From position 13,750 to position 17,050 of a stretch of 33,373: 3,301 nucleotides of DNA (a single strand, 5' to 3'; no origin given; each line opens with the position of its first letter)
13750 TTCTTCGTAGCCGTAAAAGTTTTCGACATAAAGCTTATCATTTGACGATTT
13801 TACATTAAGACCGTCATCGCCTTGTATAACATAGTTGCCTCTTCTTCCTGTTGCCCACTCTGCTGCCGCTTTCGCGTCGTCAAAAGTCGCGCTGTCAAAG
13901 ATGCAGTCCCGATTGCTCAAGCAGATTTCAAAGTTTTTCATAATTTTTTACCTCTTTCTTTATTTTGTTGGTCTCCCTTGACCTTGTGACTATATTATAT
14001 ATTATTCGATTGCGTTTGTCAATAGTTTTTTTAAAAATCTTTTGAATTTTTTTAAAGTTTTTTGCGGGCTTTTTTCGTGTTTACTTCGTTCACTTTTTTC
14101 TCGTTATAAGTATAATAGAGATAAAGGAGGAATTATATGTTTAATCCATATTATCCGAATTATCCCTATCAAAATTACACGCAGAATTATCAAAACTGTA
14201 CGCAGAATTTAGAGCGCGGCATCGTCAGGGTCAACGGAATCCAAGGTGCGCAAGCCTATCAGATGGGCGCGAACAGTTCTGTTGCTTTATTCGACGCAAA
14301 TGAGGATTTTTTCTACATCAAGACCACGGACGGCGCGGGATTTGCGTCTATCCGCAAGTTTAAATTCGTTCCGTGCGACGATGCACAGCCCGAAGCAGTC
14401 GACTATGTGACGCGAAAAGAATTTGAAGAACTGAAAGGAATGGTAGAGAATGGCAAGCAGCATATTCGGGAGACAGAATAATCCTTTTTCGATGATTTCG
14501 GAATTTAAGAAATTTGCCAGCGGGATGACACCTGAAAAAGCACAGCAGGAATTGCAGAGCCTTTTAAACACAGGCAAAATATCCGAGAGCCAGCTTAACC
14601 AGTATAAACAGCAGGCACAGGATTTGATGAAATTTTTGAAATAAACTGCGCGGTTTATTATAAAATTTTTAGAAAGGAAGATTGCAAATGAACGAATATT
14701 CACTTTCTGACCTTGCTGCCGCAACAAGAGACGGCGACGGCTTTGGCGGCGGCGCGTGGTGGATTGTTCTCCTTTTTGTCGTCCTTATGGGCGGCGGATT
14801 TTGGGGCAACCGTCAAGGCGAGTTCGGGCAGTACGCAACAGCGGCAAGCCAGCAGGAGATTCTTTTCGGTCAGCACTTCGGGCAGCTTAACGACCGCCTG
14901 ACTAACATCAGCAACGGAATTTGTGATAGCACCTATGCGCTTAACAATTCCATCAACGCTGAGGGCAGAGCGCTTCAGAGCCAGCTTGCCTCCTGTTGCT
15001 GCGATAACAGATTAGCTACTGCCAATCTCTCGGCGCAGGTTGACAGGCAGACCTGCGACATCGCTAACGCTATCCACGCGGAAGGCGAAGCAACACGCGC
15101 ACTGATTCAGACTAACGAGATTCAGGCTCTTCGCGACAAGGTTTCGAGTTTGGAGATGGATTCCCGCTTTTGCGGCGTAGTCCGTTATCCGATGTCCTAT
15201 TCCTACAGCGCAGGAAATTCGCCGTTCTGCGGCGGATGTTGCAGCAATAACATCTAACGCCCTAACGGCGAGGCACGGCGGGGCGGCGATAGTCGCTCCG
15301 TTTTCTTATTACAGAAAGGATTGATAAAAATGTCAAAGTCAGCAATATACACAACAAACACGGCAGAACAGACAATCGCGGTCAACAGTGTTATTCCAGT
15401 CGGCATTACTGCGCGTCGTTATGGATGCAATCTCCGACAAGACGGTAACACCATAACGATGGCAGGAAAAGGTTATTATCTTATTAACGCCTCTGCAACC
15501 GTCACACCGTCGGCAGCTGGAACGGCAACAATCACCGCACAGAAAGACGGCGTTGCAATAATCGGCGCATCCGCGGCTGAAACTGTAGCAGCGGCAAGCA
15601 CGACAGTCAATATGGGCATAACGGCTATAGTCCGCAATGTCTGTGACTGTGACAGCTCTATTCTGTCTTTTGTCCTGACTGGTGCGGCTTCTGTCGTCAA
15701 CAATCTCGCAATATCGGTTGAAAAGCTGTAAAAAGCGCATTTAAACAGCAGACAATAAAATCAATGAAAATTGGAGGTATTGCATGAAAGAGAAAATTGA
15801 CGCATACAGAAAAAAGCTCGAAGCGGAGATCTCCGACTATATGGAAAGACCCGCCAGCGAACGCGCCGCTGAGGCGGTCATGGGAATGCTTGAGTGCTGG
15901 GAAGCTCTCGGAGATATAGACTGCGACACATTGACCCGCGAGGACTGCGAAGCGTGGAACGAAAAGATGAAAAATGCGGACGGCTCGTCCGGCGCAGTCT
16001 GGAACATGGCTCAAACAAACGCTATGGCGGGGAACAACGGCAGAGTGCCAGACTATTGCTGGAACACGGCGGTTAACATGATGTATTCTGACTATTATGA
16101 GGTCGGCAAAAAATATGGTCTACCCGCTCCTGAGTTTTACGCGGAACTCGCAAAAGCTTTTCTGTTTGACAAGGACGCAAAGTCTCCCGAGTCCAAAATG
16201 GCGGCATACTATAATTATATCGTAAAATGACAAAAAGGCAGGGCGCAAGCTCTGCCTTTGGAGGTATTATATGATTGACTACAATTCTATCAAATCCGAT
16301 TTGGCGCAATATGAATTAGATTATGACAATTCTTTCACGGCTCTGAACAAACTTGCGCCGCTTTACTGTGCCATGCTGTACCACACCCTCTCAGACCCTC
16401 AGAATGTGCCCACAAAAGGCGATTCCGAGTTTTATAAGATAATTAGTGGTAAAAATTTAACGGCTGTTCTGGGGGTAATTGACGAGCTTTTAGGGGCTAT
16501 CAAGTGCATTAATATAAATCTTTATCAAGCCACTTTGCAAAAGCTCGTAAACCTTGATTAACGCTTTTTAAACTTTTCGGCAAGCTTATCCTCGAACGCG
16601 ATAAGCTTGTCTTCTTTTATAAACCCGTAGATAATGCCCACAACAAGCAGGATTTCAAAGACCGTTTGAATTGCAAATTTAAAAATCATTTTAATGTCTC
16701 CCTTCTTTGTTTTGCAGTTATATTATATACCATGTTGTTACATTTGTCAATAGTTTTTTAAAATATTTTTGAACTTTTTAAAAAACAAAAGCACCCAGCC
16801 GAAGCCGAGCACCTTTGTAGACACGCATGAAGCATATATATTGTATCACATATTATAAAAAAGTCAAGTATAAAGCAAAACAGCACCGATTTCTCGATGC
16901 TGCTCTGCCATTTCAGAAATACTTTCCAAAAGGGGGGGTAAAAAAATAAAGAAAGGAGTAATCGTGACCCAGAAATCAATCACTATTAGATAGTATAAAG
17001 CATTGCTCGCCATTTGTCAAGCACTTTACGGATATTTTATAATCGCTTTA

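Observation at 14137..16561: Only plus-strand genes form a six-gene island of unknown function, bracketed by direct copies of the promoter block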

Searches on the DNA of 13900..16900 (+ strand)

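Call 9: search_dna_similar(query=window:13900-16900:+, collection=phages, mode=distant, max_rows=20)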
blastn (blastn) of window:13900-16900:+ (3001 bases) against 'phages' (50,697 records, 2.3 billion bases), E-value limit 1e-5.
Records with a match: 5; places in all: 5; records where one place covers at least 80% of the query: 0.
Best place of each record, by identity: 60-80% 5.
By first word of the organism name: Bacteriophage 3; Streptococcus 2.
By host as written in the record: - 5.
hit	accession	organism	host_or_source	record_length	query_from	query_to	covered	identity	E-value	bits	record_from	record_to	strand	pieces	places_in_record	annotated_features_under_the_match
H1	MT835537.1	Bacteriophage sp.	human fecal samples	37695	710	2282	26%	69.3%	8e-33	315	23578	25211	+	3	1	record has no annotation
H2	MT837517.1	Bacteriophage sp.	human fecal samples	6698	1356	1830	16%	66.7%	3e-25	124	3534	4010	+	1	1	record has no annotation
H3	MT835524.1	Bacteriophage sp.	human fecal samples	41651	888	1024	5%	77.4%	7e-21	110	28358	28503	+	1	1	record has no annotation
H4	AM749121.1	Streptococcus phage M102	-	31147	55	164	4%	74.1%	3e-7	65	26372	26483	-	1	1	hypothetical protein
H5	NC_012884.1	Streptococcus phage M102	-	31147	55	164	4%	74.1%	3e-7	65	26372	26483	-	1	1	hypothetical protein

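Call 13: get_annotated_region(hit=H1, flank=6000)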
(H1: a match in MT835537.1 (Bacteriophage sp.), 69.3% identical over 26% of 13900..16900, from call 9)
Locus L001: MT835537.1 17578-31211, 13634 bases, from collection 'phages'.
description: UNVERIFIED: Bacteriophage sp. clone scaffold_122 genomic sequence.
organism: Bacteriophage sp. (NCBI taxid 38018)
taxonomy: Viruses
host: -; source: human fecal samples; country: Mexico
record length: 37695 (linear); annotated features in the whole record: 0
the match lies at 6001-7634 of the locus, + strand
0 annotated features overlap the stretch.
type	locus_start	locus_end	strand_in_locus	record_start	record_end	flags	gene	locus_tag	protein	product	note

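Call 14: get_annotated_region(hit=H3, flank=6000)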
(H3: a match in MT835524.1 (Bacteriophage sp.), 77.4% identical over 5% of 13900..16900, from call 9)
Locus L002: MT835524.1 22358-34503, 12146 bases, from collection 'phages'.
description: UNVERIFIED: Bacteriophage sp. clone scaffold_95 genomic sequence.
organism: Bacteriophage sp. (NCBI taxid 38018)
taxonomy: Viruses
host: -; source: human fecal samples; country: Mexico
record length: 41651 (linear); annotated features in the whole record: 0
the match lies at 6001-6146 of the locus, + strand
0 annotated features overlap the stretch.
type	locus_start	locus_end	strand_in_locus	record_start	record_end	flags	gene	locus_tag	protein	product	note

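Call 15: get_annotated_region(hit=H2, flank=4000)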
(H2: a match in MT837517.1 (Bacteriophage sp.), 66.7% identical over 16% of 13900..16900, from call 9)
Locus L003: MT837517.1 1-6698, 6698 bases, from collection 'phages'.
description: UNVERIFIED: Bacteriophage sp. clone scaffold_5011 genomic sequence.
organism: Bacteriophage sp. (NCBI taxid 38018)
taxonomy: Viruses
host: -; source: human fecal samples; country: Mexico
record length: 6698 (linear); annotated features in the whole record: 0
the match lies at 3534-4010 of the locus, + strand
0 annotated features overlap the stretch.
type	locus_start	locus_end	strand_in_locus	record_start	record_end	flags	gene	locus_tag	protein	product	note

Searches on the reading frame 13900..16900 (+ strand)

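Call 66: search_protein_families(library=pfam, proteins=[L001:5144-5416:+], max_evalue=1)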
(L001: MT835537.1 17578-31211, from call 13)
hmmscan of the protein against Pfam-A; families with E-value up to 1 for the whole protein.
L001:5144-5416:+ (90 aa): 3 families
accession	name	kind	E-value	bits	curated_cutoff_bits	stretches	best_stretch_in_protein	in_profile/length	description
PF08281.18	Sigma70_r4_2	-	6.1e-06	26.2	25.7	1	40-83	11-54/54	Sigma-70, region 4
PF04545.22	Sigma70_r4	-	5e-05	23.2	24.1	1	40-83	5-48/50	Sigma-70, region 4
PF00196.25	GerE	-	0.079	13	23.5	0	58-83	20-45/57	Bacterial regulatory proteins, luxR family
